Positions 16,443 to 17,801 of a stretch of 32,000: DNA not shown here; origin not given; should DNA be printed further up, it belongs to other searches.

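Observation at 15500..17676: Autonomous three-gene cassette: small soluble protein, Sec-exported unknown, radical SAM enzyme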

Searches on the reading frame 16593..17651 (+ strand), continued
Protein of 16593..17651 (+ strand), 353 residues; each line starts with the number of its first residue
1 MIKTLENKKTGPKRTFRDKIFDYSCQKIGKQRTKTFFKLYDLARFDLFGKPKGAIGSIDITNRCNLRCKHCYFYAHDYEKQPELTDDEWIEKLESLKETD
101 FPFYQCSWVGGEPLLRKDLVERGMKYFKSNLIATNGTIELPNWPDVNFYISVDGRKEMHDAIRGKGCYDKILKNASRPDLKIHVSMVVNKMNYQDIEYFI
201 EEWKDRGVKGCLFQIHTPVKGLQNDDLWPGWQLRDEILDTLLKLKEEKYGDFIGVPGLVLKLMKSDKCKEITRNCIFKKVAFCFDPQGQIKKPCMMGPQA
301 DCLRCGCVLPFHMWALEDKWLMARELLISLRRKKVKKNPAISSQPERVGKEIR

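Call 29: search_protein_families(library=pfam, proteins=[L006:3977-5914:+, L006:7017-7430:-, L007:4697-5740:-, L007:7046-7780:+, L014:1216-2613:+, L014:3738-4874:+, L020:2254-3636:+, L020:139-1203:-, L013:5284-5877:+, L013:7137-8645:+], max_evalue=0.001)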
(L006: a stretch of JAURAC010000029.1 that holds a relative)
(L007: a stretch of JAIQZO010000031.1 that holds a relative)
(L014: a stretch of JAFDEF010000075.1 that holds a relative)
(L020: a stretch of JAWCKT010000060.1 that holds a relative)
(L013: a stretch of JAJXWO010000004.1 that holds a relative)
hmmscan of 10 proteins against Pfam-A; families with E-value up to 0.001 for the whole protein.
L006:3977-5914:+ (646 aa): 7 families
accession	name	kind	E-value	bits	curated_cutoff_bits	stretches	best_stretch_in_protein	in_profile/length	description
PF00072.30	Response_reg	-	8e-54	181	30.2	2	4-113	1-110/111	Response regulator receiver domain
PF02518.31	HATPase_c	-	4.5e-24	85.5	26.4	1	384-488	2-109/111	Histidine kinase-, DNA gyrase B-, and HSP90-like ATPase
PF13426.13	PAS_9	-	4e-11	43.6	27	1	151-241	4-91/103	PAS domain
PF00989.32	PAS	-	1.1e-09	38.7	22.6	1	141-236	4-99/113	PAS fold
PF08448.16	PAS_4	-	3.8e-07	30.8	23.1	1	145-253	2-109/110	PAS fold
PF13188.13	PAS_8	-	4.6e-07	29.9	21.8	1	139-179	2-39/65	PAS domain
PF00512.31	HisKA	-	2e-06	28.2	26.9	1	268-330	2-63/66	His Kinase A (phospho-acceptor) domain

L006:7017-7430:- (138 aa): 2 families
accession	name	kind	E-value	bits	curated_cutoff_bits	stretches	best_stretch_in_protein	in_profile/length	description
PF13470.12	PIN_3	-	7.2e-18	65.9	27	1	3-110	1-115/115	PIN domain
PF10130.15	PIN_2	-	2.7e-05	24.8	22.4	1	5-112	1-116/133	PIN domain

L007:4697-5740:- (348 aa): 1 family
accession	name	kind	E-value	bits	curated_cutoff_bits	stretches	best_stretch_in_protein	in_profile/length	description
PF00483.29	NTP_transferase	-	4.6e-23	82.5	21.2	1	7-287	2-232/245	Nucleotidyl transferase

L007:7046-7780:+ (245 aa): 1 family
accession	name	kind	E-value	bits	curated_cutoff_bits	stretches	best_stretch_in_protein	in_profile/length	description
PF02511.20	Thy1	-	1.8e-71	240.3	24.8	1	13-211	2-191/191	Thymidylate synthase complementing protein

L014:1216-2613:+ (466 aa): 3 families
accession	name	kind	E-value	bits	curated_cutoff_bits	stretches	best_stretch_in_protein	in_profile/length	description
PF04055.27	Radical_SAM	-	4.2e-22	79.5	29.5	1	117-246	2-142/166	Radical SAM superfamily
PF13186.11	SPASM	-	6.5e-08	33.2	21.5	1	332-387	1-58/67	Iron-sulfur cluster-binding domain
PF13353.11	Fer4_12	-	0.00046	20.9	22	1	121-180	14-77/137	4Fe-4S single cluster domain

L014:3738-4874:+ (379 aa): 4 families
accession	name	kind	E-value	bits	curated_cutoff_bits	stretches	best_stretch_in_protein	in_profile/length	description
PF07690.21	MFS_1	-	5.2e-58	197.1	33.4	2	10-231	2-231/347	Major Facilitator Superfamily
PF12832.13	MFS_1_like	-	4e-14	52.9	25.2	2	14-162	220-372/373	MFS_1 like family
PF05977.19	MFS_3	-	8.3e-09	34.9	27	1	236-361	43-173/524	Transmembrane secretion effector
PF00083.30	Sugar_tr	-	3.8e-08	33.1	22.3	1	37-181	44-193/452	Sugar (and other) transporter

L020:2254-3636:+ (461 aa): 2 families
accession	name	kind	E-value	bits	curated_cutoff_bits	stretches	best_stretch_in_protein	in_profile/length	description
PF04055.27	Radical_SAM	-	2e-24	87.1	29.5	1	99-259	1-165/166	Radical SAM superfamily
PF23545.1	Zn_ribbon_HMPTM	-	7.2e-20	70.7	27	1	8-51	2-45/45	HMPTM N-terminal zinc ribbon domain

L020:139-1203:- (355 aa): 1 family
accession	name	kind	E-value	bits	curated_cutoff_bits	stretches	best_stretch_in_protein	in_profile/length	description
PF00501.34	AMP-binding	-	3.8e-10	39.5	29.9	2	173-307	230-374/384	AMP-binding enzyme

L013:5284-5877:+ (198 aa): 1 family
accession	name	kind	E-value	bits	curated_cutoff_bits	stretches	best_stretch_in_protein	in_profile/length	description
PF14366.11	DUF4410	-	2.7e-20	73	26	1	48-165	1-118/120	Domain of unknown function (DUF4410)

L013:7137-8645:+ (503 aa): 4 families
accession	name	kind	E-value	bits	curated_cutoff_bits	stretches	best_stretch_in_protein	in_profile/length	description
PF02310.24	B12-binding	-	2.6e-13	50.3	32.1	1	72-165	13-118/121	B12 binding domain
PF04055.27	Radical_SAM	-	4.3e-12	47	29.5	1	213-368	3-166/166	Radical SAM superfamily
PF13282.11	DUF4070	-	0.00014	22.3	22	1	387-447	1-60/144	Domain of unknown function (DUF4070)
PF19864.5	Radical_SAM_N2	-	0.00035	20.5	29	1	124-171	78-125/151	Radical SAM proteins, N-terminal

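Call 46: search_protein_families(library=ncbifam, proteins=[L014:1216-2613:+, L020:2254-3636:+, L013:10928-12301:+, L015:2759-4732:+, L013:7137-8645:+], max_evalue=1e-10)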
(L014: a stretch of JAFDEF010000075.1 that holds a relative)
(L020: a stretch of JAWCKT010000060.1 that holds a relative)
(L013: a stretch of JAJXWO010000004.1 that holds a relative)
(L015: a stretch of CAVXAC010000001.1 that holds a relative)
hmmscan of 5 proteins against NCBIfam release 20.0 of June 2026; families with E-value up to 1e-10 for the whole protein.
L014:1216-2613:+ (466 aa): 26 families (the best 25 are shown)
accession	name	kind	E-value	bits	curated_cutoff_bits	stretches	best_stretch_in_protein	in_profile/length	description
TIGR04055.1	rSAM_NirJ2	equivalog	2.9e-25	89.5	500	1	118-382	6-286/326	putative heme d1 biosynthesis radical SAM protein NirJ2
TIGR04545.1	rSAM_ahbD_hemeb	equivalog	1.7e-23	83.7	500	1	119-291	7-183/339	heme b synthase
NF045574.1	sacti_mat_StsB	exception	2.9e-23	82.4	625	1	120-382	104-372/466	StsB family radical SAM/SPASM domain sactipeptide maturase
TIGR03962.1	mycofact_rSAM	equivalog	2e-21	76.6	265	1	106-382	6-295/339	mycofactocin radical SAM maturase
TIGR04051.1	rSAM_NirJ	equivalog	3.8e-19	68.9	515.45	1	119-262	9-157/354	heme d1 biosynthesis radical SAM protein NirJ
NF047865.1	rSAM_PapB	equivalog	9.8e-18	64.4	340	1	119-267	10-175/330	PapB family radical SAM/SPASM ranthipeptide maturase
TIGR04053.2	TIGR04053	equivalog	4.9e-17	62.2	395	1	110-309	6-211/366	TIGR04053 family radical SAM/SPASM domain-containing protein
TIGR04054.1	rSAM_NirJ1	equivalog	6.7e-17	61.2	650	1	114-269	38-199/387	putative heme d1 biosynthesis radical SAM protein NirJ1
NF050035.1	rSAM_WgK_link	exception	5.8e-16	58.4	650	1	111-279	8-182/367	radical SAM/SPASM peptide maturase WgkB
TIGR04347.1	pseudo_SAM_Halo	equivalog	1.9e-15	57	525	1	113-289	39-217/390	TIGR04347 family pseudo-SAM/SPASM protein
TIGR04250.1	SCM_rSAM_ScmE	equivalog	2.1e-15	56.5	400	1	117-263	8-160/358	SynChlorMet cassette radical SAM/SPASM protein ScmE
TIGR04251.1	SCM_rSAM_ScmF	equivalog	2.2e-15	56.9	400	1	119-264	11-165/353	SynChlorMet cassette radical SAM/SPASM protein ScmF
TIGR04303.1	GeoRSP_rSAM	equivalog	6.7e-15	55.5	400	1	121-383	14-289/325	GeoRSP system radical SAM/SPASM protein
TIGR04163.1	rSAM_cobopep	equivalog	9.6e-15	54.2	375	0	115-263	67-230/428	peptide-modifying radical SAM enzyme CbpB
TIGR04546.1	rSAM_ahbC_deAc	equivalog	1.9e-14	53.3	650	1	115-265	42-197/390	12,18-didecarboxysiroheme deacetylase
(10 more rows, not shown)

L020:2254-3636:+ (461 aa): 20 families
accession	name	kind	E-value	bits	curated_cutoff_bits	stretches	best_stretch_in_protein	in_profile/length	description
NF045646.2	rSAM_Se_TrsS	equivalog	1.1e-161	538.2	490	1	10-452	2-441/441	radical SAM (seleno)protein TrsS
NF045702.1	rSAM_GDGT_ether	equivalog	4.6e-126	421.3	450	2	11-319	2-312/486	tetraether lipid synthase Tes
NF045703.1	rSAM_Tes_intein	exception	2.3e-74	250.8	1700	3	111-316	610-814/1040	tetraether lipid synthase Tes, intein-containing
NF001199.0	PRK00164.2-1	equivalog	2.2e-26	92.7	231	1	99-262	16-177/308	GTP 3',8-cyclase MoaA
TIGR02668.1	moaA_archaeal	equivalog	4.1e-25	88.4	325.25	1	99-262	14-175/303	GTP 3',8-cyclase MoaA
TIGR02666.1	moaA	equivalog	4.9e-24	84.9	284.05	1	99-276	14-196/336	GTP 3',8-cyclase MoaA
TIGR04546.1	rSAM_ahbC_deAc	equivalog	6.4e-19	68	650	1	91-281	35-219/390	12,18-didecarboxysiroheme deacetylase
TIGR04054.1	rSAM_NirJ1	equivalog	1.9e-17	63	650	1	93-282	34-217/387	putative heme d1 biosynthesis radical SAM protein NirJ1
TIGR03962.1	mycofact_rSAM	equivalog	1e-16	61.1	265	1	95-267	13-180/339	mycofactocin radical SAM maturase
TIGR04347.1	pseudo_SAM_Halo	equivalog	1.2e-16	60.9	525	1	89-258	32-197/390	TIGR04347 family pseudo-SAM/SPASM protein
TIGR04317.1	W_rSAM_matur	equivalog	1.8e-16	60.2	380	1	97-226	6-131/349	tungsten cofactor oxidoreductase radical SAM maturase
TIGR02109.1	PQQ_syn_pqqE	equivalog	2e-16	59.9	381.35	1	96-262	8-171/358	pyrroloquinoline quinone biosynthesis protein PqqE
NF050035.1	rSAM_WgK_link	exception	2.9e-16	59.4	650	1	92-239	6-151/367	radical SAM/SPASM peptide maturase WgkB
TIGR04545.1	rSAM_ahbD_hemeb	equivalog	7.4e-16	58.5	500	1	96-262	1-164/339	heme b synthase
TIGR04051.1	rSAM_NirJ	equivalog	1.7e-15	56.9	515.45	1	96-284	3-185/354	heme d1 biosynthesis radical SAM protein NirJ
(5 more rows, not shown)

L013:10928-12301:+ (458 aa): 17 families
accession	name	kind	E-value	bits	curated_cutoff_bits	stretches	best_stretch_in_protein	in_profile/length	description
TIGR04545.1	rSAM_ahbD_hemeb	equivalog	1.3e-23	84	500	1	117-288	7-182/339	heme b synthase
TIGR04055.1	rSAM_NirJ2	equivalog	5.9e-23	81.9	500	1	117-287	7-180/326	putative heme d1 biosynthesis radical SAM protein NirJ2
TIGR04051.1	rSAM_NirJ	equivalog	4.2e-20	72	515.45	1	114-259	6-156/354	heme d1 biosynthesis radical SAM protein NirJ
NF050035.1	rSAM_WgK_link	exception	2.8e-19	69.3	650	1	106-287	5-190/367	radical SAM/SPASM peptide maturase WgkB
NF045574.1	sacti_mat_StsB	exception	3e-16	59.3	625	1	79-380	67-372/466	StsB family radical SAM/SPASM domain sactipeptide maturase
TIGR04163.1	rSAM_cobopep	equivalog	3.6e-16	58.9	375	1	108-276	62-243/428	peptide-modifying radical SAM enzyme CbpB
TIGR04053.2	TIGR04053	equivalog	3.8e-16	59.3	395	1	109-300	7-204/366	TIGR04053 family radical SAM/SPASM domain-containing protein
TIGR04546.1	rSAM_ahbC_deAc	equivalog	8.6e-16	57.7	650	1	111-286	40-218/390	12,18-didecarboxysiroheme deacetylase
TIGR04054.1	rSAM_NirJ1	equivalog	2.1e-15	56.2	650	1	111-258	37-189/387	putative heme d1 biosynthesis radical SAM protein NirJ1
TIGR02109.1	PQQ_syn_pqqE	equivalog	1.5e-14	53.7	381.35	1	108-352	5-260/358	pyrroloquinoline quinone biosynthesis protein PqqE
TIGR04347.1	pseudo_SAM_Halo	equivalog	4.9e-14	52.4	525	1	111-282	39-215/390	TIGR04347 family pseudo-SAM/SPASM protein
TIGR04250.1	SCM_rSAM_ScmE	equivalog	1.4e-13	50.5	400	1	109-259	2-158/358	SynChlorMet cassette radical SAM/SPASM protein ScmE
TIGR03962.1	mycofact_rSAM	equivalog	2.2e-13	50.1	265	1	113-381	15-296/339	mycofactocin radical SAM maturase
TIGR04082.1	rSAM_for_selen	equivalog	2.3e-13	49.7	350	1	117-258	206-351/516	thio(seleno)oxazole modification radical SAM maturase SbtM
TIGR04303.1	GeoRSP_rSAM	equivalog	1.6e-11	44.4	400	1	117-380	12-288/325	GeoRSP system radical SAM/SPASM protein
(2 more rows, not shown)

L015:2759-4732:+ (658 aa): 17 families
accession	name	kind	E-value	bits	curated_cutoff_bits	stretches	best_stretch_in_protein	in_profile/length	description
NF045702.1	rSAM_GDGT_ether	equivalog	7.5e-93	311.7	450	1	75-591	2-483/486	tetraether lipid synthase Tes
NF045646.2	rSAM_Se_TrsS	equivalog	2.9e-60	204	490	1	107-396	13-300/441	radical SAM (seleno)protein TrsS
NF045703.1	rSAM_Tes_intein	exception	9.6e-41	139.5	1700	1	191-578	609-979/1040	tetraether lipid synthase Tes, intein-containing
TIGR04054.1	rSAM_NirJ1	equivalog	3.4e-25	88.5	650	1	146-368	9-219/387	putative heme d1 biosynthesis radical SAM protein NirJ1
TIGR04546.1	rSAM_ahbC_deAc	equivalog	4e-21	75.3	650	1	176-368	39-222/390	12,18-didecarboxysiroheme deacetylase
TIGR04055.1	rSAM_NirJ2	equivalog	7.7e-21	75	500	1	181-378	5-193/326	putative heme d1 biosynthesis radical SAM protein NirJ2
TIGR04347.1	pseudo_SAM_Halo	equivalog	1.4e-19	70.7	525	1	176-371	38-224/390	TIGR04347 family pseudo-SAM/SPASM protein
TIGR04545.1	rSAM_ahbD_hemeb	equivalog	1.7e-17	63.9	500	1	179-378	3-194/339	heme b synthase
TIGR04051.1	rSAM_NirJ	equivalog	2.1e-16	59.9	515.45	1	177-372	3-191/354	heme d1 biosynthesis radical SAM protein NirJ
TIGR02668.1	moaA_archaeal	equivalog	2.7e-13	49.6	325.25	1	177-373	11-205/303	GTP 3',8-cyclase MoaA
TIGR03962.1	mycofact_rSAM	equivalog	3.7e-13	49.4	265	1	177-375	13-201/339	mycofactocin radical SAM maturase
NF001199.0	PRK00164.2-1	equivalog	6e-13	48.6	231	1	177-359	13-190/308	GTP 3',8-cyclase MoaA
TIGR04053.2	TIGR04053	equivalog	1.5e-12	47.5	395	1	180-343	12-172/366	TIGR04053 family radical SAM/SPASM domain-containing protein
TIGR02666.1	moaA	equivalog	1.5e-12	47.2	284.05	1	177-376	11-214/336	GTP 3',8-cyclase MoaA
TIGR04340.1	rSAM_ACGX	hypoth_equivalog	1.1e-11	44.6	400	1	180-360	7-183/341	radical SAM/SPASM domain protein, ACGX system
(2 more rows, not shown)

L013:7137-8645:+ (503 aa): 10 families
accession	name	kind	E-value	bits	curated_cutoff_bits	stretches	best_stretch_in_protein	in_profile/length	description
TIGR02026.1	BchE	equivalog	2.8e-26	92.4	481.35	1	199-450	179-442/497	magnesium-protoporphyrin IX monomethyl ester anaerobic oxidative cyclase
NF050148.1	rSAM_ApyD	equivalog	1.9e-22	79.5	750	1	210-396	201-396/645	RiPP biosynthesis radical SAM protein ApyD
TIGR04013.1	B12_SAM_MJ_1487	hypoth_equivalog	6.8e-20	71.2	251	1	97-248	36-191/382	TIGR04013 family B12-binding domain/radical SAM domain-containing protein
TIGR04072.2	rSAM_ladder_B12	equivalog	4e-19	68.6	360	1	118-397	84-376/443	lipid biosynthesis B12-binding/radical SAM protein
TIGR03471.1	HpnJ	equivalog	3.9e-18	65.6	577.6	1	211-399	200-393/472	hopanoid biosynthesis associated radical SAM protein HpnJ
TIGR04479.1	bcpD_PhpK_rSAM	subfamily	1.1e-16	60.4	600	1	207-371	240-409/504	PhpK family radical SAM P-methyltransferase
TIGR04295.1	B12_rSAM_oligo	hypoth_equivalog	1.6e-16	60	400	1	210-326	202-316/422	TIGR04295 family B12-binding domain-containing radical SAM protein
TIGR04014.1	B12_SAM_MJ_0865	equivalog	1.4e-13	50.4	360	0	121-252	58-204/434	methyl-coenzyme M reductase glutamine C-methyltransferase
TIGR04367.1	HpnR_B12_rSAM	equivalog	2.8e-13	49.2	650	1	144-426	103-403/490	hopanoid C-3 methylase HpnR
NF038361.1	rSAM_Sden_1168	equivalog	1e-12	47.4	575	1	202-392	279-472/560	Sden_1168 family B12-binding radical SAM P-methyltransferase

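Call 58: find_encoding_contigs(protein=P0107, flank=5000, max_places=2)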
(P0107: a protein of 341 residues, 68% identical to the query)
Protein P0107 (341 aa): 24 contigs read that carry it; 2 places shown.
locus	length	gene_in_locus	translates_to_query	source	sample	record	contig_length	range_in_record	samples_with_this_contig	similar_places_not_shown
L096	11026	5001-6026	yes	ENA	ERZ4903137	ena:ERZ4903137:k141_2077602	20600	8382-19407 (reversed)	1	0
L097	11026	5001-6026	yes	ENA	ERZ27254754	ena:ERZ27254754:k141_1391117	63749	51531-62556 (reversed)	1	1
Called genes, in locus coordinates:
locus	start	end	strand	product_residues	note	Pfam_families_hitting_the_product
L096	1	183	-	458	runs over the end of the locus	?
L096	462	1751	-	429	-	PF01266:DAO (faint)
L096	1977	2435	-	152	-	-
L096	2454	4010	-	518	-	PF00133:tRNA-synt_1, PF01406:tRNA-synt_1e, PF09334:tRNA-synt_1g, PF00133:tRNA-synt_1, PF08264:Anticodon_1, PF19303:Anticodon_3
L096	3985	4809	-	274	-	PF04468:PSP1, PF28472:PSP1_3rd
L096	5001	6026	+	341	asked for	PF04055:Radical_SAM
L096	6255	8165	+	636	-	PF02824:TGS (weak), PF07973:tRNA_SAD, PF00587:tRNA-synt_2b, PF03129:HGTP_anticodon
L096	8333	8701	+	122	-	PF05198:IF3_N, PF00707:IF3_C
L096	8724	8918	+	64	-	PF01632:Ribosomal_L35p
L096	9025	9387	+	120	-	PF00453:Ribosomal_L20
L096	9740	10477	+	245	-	PF14528:LAGLIDADG_3 (faint)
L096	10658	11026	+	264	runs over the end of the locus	-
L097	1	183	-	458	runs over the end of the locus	?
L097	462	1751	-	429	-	PF01266:DAO (faint)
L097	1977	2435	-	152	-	-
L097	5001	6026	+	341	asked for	PF04055:Radical_SAM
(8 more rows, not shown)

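Call 60: search_protein_families(library=pfam, proteins=[L013:382-2943:+, L013:3041-3658:-, L013:8673-9149:-, L013:9391-10266:+, L013:10251-10910:+, L018:3663-5066:-, L018:5066-5785:-, L018:7018-8340:+, L015:4842-5393:+, L015:7775-9469:-], max_evalue=0.001)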
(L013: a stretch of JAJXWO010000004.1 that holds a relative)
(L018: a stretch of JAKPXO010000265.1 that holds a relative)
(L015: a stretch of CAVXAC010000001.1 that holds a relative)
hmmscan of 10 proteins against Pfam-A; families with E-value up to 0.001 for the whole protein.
L013:382-2943:+ (854 aa): 2 families
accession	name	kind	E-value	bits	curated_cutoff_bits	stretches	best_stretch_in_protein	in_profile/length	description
PF00521.26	DNA_topoisoIV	-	6.8e-165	549.6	31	1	35-497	1-431/432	DNA gyrase/topoisomerase IV, subunit A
PF03989.18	DNA_gyraseA_C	-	3.6e-80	263.7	27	6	684-730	2-48/48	DNA gyrase C-terminal domain, beta-propeller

L013:3041-3658:- (206 aa): 2 families
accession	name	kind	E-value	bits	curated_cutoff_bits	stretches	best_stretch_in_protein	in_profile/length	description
PF09411.16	PagL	-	1.1e-21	77.8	23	1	76-202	26-135/136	Lipid A 3-O-deacylase (PagL)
PF13505.12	OMP_b-brl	-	2.2e-06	28.4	28.7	1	21-203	4-172/175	Outer membrane protein beta-barrel domain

L013:8673-9149:- (159 aa): 0 families

L013:9391-10266:+ (292 aa): 2 families
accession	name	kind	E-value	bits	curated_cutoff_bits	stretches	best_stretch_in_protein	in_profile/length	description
PF11959.13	DUF3473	-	1.8e-31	109.3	29.6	1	160-285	1-129/130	Domain of unknown function (DUF3473)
PF01522.26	Polysacc_deac_1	-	2.4e-20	73.2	23.1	1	50-142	18-110/124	Polysaccharide deacetylase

L013:10251-10910:+ (220 aa): 2 families
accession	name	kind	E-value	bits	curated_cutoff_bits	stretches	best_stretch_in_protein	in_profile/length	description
PF00535.33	Glycos_transf_2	-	4.6e-24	85.7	23.3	1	4-129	1-131/168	Glycosyl transferase family 2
PF13641.12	Glyco_tranf_2_3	-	3.3e-05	24.5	27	1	5-116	5-126/230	Glycosyltransferase like family 2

L018:3663-5066:- (468 aa): 2 families
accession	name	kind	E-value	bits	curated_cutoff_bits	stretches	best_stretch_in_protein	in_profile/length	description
PF13660.11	DUF4147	-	3.3e-77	259.5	23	1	32-271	2-233/234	Domain of unknown function (DUF4147)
PF05161.18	MOFRL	-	5.6e-37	126.6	28.3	1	355-460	1-106/106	MOFRL family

L018:5066-5785:- (240 aa): 0 families

L018:7018-8340:+ (441 aa): 3 families
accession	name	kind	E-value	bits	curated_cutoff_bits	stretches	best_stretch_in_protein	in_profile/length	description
PF04055.27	Radical_SAM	-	4.1e-19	69.8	29.5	1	177-338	1-166/166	Radical SAM superfamily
PF02310.24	B12-binding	-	6.1e-09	36.2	32.1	1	71-132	51-118/121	B12 binding domain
PF13282.11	DUF4070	-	2.7e-05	24.7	22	1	357-415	1-58/144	Domain of unknown function (DUF4070)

L015:4842-5393:+ (184 aa): 0 families

L015:7775-9469:- (565 aa): 1 family
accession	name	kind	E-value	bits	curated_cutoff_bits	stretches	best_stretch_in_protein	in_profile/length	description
PF02369.22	Big_1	-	6.2e-08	33.1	34.9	1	342-422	5-88/93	Bacterial Ig-like domain (group 1)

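Call 66: find_related_loci(query=A1, collection=metagenome_contigs, flank=5000)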
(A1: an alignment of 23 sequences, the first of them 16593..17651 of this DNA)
Query A1 (353 aa) in metagenome_contigs; peptide patterns used: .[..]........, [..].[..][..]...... (x = any residue, [..] = any of these).
600 stretches matched a pattern (row limit reached: there are more); 484 encode a relative of the query (tblastn E <= 1e-3); the best 80 are kept; 80 distinct loci.
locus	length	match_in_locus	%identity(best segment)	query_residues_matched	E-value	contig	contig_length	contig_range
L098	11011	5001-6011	82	1-337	0e+0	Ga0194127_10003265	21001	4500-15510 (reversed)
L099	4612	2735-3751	81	1-339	0e+0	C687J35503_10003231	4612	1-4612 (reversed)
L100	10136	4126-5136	82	1-337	0e+0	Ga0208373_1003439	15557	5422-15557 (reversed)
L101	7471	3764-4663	65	38-337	1e-144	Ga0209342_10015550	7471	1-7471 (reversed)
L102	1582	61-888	55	54-332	2e-108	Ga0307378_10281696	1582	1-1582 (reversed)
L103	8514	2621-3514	47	37-336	3e-92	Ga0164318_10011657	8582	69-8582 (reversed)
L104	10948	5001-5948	43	33-349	3e-88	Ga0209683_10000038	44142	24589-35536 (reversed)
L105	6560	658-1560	46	40-332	2e-88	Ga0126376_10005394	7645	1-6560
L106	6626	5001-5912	46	38-345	4e-88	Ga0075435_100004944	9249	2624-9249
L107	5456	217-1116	45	34-334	1e-87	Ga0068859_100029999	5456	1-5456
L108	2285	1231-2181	43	34-353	4e-91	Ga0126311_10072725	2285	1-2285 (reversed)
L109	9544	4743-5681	44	33-349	2e-87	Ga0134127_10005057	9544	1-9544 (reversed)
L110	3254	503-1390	46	38-334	4e-88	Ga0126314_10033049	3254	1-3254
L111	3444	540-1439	45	38-338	8e-87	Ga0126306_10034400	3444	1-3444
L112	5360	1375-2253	46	34-327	8e-86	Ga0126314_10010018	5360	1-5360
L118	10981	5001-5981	42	4-333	3e-84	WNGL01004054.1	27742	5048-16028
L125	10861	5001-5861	46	38-325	8e-86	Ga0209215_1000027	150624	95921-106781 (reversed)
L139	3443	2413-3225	40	49-312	6e-59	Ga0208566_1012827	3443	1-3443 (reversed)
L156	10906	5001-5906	46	40-326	6e-85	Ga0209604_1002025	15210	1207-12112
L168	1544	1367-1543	54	38-96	4e-18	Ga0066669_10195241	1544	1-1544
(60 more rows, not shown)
